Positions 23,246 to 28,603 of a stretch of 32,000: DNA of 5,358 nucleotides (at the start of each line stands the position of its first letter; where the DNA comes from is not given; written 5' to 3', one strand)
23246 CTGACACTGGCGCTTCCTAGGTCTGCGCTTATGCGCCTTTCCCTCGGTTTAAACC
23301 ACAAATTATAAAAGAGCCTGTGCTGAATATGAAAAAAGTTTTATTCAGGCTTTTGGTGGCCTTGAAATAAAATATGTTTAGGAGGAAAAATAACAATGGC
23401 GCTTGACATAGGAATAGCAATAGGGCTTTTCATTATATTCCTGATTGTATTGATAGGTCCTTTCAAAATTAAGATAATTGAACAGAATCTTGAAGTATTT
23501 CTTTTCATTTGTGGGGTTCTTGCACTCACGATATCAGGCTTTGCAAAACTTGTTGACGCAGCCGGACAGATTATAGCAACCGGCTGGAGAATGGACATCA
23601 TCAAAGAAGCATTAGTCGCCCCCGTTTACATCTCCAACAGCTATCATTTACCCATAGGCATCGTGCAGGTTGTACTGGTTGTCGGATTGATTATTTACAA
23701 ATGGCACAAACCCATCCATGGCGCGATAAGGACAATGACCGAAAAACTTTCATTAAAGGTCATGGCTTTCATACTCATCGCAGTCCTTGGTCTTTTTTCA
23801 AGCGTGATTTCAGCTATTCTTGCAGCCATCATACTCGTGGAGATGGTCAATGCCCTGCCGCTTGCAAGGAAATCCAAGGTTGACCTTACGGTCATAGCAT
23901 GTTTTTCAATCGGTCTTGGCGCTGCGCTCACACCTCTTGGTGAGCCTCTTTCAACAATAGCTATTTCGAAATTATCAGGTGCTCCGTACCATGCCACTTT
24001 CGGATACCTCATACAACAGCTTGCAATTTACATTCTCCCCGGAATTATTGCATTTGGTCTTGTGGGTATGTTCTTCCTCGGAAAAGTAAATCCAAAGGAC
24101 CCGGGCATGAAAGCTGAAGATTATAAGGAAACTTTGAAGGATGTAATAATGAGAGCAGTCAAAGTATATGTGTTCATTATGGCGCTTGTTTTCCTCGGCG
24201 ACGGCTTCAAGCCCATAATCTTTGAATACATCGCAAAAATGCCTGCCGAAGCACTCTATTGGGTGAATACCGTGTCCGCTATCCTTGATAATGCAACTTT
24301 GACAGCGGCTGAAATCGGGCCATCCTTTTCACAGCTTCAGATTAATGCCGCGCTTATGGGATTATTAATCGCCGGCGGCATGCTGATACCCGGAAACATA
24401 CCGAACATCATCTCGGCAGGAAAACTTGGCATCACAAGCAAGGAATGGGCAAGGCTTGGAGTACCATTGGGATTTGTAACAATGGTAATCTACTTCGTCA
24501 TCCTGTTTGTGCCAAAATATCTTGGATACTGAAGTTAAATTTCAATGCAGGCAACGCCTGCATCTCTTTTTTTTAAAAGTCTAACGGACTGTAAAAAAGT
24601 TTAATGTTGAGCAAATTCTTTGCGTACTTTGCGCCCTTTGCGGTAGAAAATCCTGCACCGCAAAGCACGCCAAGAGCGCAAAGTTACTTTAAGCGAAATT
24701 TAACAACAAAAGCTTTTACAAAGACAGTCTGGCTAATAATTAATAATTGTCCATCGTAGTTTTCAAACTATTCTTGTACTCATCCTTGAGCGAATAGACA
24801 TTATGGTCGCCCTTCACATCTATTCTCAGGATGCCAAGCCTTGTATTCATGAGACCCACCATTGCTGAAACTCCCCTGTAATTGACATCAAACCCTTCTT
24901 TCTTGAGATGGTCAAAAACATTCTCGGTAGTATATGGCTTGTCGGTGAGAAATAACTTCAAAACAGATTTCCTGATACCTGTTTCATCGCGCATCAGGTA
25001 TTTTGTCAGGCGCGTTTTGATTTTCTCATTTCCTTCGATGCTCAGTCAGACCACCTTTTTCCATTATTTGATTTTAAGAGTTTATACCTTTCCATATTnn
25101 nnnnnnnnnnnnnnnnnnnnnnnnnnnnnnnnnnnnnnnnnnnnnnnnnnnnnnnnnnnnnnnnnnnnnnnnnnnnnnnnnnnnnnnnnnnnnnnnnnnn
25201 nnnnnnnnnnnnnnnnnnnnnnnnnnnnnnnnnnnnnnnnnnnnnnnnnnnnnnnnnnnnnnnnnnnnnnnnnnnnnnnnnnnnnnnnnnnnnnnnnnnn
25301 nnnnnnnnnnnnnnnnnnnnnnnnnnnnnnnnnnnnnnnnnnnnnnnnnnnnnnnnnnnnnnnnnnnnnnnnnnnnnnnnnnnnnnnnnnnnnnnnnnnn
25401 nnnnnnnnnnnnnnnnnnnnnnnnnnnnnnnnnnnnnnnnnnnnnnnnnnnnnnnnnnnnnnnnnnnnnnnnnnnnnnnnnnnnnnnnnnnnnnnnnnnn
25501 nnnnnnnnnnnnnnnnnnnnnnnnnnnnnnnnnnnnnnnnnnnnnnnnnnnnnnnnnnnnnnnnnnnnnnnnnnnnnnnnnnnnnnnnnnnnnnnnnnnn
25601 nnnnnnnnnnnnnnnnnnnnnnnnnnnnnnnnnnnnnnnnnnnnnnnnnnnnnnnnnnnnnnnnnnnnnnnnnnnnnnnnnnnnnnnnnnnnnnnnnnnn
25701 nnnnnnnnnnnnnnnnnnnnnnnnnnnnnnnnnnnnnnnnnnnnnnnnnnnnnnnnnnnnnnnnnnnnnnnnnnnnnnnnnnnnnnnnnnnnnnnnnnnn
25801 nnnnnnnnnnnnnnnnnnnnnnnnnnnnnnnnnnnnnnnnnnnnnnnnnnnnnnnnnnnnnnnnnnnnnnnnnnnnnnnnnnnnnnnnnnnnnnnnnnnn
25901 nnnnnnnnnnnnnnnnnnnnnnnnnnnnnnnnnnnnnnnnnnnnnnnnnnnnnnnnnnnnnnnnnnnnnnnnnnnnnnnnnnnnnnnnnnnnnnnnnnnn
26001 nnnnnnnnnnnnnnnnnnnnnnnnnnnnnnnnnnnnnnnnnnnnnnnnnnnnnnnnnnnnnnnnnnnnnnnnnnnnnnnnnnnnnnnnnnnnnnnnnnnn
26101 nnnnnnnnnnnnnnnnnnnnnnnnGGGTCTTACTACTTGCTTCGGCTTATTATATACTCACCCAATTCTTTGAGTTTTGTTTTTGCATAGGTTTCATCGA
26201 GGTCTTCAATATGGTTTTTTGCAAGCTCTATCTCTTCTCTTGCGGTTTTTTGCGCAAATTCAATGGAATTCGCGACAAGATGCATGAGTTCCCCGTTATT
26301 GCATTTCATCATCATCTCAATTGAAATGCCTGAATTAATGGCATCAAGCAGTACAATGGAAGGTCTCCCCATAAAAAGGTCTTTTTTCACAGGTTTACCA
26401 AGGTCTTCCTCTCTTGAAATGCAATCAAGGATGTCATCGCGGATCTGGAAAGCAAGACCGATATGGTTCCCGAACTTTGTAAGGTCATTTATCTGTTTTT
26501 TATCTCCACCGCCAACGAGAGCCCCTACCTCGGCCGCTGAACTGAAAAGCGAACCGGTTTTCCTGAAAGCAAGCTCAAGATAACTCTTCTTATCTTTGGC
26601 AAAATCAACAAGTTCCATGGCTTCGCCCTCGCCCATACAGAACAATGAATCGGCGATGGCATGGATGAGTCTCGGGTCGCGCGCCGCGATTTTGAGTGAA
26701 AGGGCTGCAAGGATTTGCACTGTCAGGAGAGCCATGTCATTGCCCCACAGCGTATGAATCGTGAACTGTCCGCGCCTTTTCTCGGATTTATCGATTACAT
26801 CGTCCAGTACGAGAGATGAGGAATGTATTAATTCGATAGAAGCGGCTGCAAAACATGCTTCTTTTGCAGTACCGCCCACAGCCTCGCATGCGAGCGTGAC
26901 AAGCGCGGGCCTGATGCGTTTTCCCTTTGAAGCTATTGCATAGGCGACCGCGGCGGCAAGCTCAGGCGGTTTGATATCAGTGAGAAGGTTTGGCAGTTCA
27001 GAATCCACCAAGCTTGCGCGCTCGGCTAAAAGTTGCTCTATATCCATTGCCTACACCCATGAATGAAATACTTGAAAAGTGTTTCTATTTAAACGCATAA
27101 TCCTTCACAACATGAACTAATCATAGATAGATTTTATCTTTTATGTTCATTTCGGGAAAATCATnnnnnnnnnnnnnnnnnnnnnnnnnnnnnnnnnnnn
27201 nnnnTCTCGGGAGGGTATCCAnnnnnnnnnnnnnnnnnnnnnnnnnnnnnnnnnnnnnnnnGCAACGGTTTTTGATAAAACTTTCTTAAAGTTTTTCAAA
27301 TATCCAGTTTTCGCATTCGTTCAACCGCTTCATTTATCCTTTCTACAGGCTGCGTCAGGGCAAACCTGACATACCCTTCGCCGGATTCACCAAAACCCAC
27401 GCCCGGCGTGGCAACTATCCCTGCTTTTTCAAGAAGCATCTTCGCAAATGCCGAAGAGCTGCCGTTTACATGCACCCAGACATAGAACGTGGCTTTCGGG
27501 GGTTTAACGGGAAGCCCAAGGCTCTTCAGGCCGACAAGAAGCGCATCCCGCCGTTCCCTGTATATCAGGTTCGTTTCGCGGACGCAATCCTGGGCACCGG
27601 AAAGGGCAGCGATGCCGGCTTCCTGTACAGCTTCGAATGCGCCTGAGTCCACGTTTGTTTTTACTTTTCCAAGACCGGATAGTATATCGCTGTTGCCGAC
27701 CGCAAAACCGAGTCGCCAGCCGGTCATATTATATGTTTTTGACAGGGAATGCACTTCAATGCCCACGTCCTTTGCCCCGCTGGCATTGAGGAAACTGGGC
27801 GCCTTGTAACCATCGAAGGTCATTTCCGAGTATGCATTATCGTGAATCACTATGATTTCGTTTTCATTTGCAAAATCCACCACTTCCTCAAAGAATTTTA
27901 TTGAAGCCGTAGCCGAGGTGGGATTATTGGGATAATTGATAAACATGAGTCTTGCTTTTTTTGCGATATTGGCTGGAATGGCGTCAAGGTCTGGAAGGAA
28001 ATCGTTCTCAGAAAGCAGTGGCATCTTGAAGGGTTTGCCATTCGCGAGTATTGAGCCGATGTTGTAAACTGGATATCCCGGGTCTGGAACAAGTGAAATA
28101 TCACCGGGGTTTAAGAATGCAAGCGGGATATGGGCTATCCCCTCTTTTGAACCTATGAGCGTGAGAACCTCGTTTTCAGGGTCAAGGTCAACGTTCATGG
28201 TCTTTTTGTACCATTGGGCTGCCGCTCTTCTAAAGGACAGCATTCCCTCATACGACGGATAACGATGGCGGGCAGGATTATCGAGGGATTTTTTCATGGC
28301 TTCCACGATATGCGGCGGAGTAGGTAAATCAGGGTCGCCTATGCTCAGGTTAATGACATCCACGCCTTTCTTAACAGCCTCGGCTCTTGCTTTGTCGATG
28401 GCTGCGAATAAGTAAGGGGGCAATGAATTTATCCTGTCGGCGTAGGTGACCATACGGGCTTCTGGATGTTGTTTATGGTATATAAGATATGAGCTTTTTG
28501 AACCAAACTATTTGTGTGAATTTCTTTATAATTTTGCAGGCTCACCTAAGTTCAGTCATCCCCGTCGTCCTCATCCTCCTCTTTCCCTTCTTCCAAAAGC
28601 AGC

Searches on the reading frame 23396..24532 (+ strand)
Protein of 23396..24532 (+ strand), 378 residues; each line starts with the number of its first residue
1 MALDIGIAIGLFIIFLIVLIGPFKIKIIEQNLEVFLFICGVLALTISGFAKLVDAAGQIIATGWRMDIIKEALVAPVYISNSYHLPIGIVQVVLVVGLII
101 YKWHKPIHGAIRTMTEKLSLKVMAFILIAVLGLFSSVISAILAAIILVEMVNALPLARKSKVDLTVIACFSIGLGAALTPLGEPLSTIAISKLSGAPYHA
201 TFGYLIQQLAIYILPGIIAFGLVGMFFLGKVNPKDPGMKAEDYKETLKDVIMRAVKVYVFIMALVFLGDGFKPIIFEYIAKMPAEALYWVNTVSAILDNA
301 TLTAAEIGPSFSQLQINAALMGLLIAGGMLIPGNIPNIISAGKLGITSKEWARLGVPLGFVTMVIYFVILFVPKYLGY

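Call 58: search_protein_families(library=pfam, proteins=[window:23396-24532:+])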
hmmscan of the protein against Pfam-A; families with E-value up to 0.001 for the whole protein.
window:23396-24532:+ (378 aa): 1 family
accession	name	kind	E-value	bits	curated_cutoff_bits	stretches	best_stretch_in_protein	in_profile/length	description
PF07854.18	DUF1646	-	3.8e-130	434.8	21.4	1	10-372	3-346/347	Protein of unknown function (DUF1646)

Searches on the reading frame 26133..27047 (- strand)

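Call 13: search_protein_families(library=pfam, proteins=[window:26133-27047:-])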
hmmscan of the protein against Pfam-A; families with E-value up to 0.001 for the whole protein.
window:26133-27047:- (304 aa): 1 family
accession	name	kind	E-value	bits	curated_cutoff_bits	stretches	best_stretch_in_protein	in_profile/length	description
PF00348.22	polyprenyl_synt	-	6.3e-57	193.1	27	1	28-238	2-220/251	Polyprenyl synthetase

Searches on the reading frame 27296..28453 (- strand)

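Call 13: search_protein_families(library=pfam, proteins=[window:27296-28453:-])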
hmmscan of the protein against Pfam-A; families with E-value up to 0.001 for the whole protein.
window:27296-28453:- (385 aa): 1 family
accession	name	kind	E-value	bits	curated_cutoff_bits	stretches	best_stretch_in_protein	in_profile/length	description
PF00155.27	Aminotran_1_2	-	5.1e-72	243.5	19.7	1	32-379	2-360/361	Aminotransferase class I and II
